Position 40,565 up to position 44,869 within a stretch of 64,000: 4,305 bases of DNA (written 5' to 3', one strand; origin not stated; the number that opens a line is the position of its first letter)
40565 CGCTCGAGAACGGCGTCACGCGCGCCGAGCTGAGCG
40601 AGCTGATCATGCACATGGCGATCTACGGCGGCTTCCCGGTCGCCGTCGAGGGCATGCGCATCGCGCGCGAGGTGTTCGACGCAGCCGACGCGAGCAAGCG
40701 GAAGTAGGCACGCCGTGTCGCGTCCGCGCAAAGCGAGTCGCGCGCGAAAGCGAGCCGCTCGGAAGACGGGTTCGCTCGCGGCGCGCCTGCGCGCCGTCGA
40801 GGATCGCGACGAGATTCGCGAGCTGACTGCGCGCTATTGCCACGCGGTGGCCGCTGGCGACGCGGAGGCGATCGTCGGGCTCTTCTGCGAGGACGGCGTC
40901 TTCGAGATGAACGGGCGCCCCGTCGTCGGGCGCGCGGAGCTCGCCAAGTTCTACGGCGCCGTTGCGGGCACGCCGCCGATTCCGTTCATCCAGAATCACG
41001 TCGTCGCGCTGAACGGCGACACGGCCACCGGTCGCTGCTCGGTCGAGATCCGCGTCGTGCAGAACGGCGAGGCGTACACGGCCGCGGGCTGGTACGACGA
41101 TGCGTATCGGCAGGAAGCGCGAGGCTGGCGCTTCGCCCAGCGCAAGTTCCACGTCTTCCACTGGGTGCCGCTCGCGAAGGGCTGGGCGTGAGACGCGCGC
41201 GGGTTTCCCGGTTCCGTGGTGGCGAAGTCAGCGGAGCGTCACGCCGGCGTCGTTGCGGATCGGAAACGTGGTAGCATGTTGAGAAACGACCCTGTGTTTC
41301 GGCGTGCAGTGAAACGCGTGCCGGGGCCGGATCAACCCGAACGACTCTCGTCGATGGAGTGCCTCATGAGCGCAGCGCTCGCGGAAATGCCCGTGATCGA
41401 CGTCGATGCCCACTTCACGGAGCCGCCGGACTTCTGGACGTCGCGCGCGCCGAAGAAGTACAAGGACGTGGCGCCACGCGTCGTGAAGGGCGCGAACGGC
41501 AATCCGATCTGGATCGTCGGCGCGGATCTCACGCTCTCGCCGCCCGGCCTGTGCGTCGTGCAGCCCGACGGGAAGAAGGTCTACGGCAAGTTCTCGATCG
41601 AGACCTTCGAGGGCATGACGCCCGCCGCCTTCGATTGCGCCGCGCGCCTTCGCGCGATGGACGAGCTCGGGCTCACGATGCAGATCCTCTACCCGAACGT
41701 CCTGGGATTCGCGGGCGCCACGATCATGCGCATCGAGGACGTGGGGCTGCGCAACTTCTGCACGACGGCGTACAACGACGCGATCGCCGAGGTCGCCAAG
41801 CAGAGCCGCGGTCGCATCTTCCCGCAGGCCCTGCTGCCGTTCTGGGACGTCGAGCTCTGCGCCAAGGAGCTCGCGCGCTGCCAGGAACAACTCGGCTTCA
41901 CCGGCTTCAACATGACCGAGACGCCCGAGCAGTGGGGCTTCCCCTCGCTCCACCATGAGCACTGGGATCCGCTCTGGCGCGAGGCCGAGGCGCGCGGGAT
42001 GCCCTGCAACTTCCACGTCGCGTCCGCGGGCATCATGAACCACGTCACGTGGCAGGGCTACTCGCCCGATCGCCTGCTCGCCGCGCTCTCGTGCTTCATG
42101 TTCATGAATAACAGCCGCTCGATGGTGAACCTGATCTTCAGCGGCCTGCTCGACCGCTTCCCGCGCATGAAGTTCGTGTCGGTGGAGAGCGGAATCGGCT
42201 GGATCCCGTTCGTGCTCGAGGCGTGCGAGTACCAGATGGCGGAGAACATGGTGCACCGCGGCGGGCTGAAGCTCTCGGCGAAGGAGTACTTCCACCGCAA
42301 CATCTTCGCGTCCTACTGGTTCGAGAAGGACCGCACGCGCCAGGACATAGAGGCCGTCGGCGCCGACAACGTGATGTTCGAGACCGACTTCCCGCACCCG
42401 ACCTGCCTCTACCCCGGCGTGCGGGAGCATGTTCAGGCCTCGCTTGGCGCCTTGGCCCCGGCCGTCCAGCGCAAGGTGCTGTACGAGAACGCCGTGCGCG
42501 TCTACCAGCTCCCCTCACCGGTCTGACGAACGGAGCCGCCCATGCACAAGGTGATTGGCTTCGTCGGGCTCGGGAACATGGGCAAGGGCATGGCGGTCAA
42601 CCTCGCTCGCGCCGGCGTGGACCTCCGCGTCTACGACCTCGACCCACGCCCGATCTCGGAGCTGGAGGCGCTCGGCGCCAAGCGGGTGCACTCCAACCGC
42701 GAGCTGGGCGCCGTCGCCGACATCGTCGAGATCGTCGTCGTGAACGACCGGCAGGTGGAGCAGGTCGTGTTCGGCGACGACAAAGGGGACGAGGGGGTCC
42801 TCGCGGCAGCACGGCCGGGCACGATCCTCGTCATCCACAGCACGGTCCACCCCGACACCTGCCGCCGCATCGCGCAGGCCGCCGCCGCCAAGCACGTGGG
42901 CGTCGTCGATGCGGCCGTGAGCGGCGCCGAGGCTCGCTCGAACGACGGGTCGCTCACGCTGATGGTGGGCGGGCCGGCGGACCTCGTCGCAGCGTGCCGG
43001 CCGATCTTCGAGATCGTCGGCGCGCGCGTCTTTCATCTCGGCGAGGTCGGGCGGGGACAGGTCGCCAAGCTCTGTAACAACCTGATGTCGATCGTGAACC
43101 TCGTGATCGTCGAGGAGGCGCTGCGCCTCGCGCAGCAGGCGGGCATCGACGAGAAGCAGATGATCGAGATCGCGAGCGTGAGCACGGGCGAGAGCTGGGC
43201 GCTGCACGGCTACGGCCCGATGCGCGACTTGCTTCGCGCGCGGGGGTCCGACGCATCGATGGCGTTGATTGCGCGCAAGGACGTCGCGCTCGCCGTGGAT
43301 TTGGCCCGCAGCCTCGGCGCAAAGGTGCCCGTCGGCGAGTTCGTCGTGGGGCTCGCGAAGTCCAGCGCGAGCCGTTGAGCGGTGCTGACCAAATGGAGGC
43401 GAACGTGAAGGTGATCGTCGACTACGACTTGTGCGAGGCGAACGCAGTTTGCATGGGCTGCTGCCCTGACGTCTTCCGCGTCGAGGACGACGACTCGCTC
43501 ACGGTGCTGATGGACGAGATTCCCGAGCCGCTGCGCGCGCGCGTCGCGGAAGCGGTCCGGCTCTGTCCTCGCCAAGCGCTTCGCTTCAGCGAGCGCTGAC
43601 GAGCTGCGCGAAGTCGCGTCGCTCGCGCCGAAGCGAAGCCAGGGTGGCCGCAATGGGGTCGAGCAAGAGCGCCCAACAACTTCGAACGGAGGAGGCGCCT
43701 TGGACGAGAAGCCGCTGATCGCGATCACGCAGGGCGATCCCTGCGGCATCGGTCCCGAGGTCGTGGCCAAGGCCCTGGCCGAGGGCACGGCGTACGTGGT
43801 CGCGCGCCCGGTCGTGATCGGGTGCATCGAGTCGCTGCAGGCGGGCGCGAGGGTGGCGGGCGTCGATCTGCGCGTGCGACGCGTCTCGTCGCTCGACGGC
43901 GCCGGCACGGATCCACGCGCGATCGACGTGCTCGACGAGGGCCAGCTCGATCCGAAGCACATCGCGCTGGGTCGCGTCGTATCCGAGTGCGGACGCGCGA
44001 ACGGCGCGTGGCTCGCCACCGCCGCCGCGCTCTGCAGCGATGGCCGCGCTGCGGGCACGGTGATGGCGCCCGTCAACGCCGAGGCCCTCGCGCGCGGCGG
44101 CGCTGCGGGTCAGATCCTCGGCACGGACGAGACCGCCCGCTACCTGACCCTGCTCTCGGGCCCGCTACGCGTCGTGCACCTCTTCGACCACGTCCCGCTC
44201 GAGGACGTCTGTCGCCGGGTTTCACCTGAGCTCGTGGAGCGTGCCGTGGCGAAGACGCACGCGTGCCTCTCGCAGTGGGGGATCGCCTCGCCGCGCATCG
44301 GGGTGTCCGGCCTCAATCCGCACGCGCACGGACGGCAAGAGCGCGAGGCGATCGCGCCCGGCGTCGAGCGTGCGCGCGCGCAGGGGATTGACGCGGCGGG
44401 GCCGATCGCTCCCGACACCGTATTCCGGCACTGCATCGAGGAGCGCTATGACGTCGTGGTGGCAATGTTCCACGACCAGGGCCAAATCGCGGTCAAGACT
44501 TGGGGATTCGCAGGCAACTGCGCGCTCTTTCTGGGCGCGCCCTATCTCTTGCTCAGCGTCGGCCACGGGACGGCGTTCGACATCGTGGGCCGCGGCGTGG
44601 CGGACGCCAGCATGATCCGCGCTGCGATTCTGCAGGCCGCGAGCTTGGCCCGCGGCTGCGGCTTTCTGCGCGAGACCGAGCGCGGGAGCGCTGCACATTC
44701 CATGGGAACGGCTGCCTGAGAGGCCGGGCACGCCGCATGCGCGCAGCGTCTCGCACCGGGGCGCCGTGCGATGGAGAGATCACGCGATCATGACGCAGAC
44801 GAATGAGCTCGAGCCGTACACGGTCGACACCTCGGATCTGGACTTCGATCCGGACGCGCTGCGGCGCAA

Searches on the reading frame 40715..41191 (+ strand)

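Call 53: search_protein_families(library=pfam, proteins=[window:40715-41191:+], max_evalue=0.001)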
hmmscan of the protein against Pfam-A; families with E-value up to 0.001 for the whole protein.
window:40715-41191:+ (158 aa): 4 families
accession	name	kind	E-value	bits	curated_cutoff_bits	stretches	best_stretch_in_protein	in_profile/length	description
PF13577.12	SnoaL_4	-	1.1e-24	87.3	24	1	27-144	2-126/126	SnoaL-like domain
PF12680.13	SnoaL_2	-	2.5e-10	41.3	27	1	39-126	2-87/102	SnoaL-like domain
PF14534.12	DUF4440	-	1.8e-09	38.4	25.2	1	34-139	1-106/107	Domain of unknown function (DUF4440)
PF13474.12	SnoaL_3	-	0.00076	20.3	22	0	34-142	1-113/121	SnoaL-like domain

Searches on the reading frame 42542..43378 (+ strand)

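Call 53: search_protein_families(library=pfam, proteins=[window:42542-43378:+], max_evalue=0.001)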
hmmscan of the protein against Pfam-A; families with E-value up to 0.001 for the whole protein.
window:42542-43378:+ (278 aa): 6 families
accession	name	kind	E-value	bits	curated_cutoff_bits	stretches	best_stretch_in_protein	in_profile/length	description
PF03446.21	NAD_binding_2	-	7.5e-41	140.3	21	1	5-167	2-161/161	NAD binding domain of 6-phosphogluconate dehydrogenase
PF14833.11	NAD_binding_11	-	6e-21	75.4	30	1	170-274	1-104/122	NAD-binding of NADP-dependent 3-hydroxyisobutyrate dehydrogenase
PF02826.25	2-Hacid_dh_C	-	6.6e-06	26.1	25.1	1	2-74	36-107/178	D-isomer specific 2-hydroxyacid dehydrogenase, NAD binding domain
PF03807.23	F420_oxidored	-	9.6e-06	26.6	21.6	1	5-66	2-66/94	NADP oxidoreductase coenzyme F420-dependent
PF03721.20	UDPG_MGDP_dh_N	-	0.0003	20.9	27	0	5-43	3-41/187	UDP-glucose/GDP-mannose dehydrogenase family, NAD binding domain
PF02737.24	3HCDH_N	-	0.00047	20.5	22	1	5-56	2-53/180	3-hydroxyacyl-CoA dehydrogenase, NAD binding domain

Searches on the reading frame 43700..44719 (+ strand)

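Call 53: search_protein_families(library=pfam, proteins=[window:43700-44719:+], max_evalue=0.001)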
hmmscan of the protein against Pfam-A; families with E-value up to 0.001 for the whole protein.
window:43700-44719:+ (339 aa): 1 family
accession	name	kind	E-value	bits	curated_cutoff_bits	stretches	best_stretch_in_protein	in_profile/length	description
PF04166.17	PdxA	-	5.5e-66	223.3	27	1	35-313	3-286/286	Pyridoxal phosphate biosynthetic protein PdxA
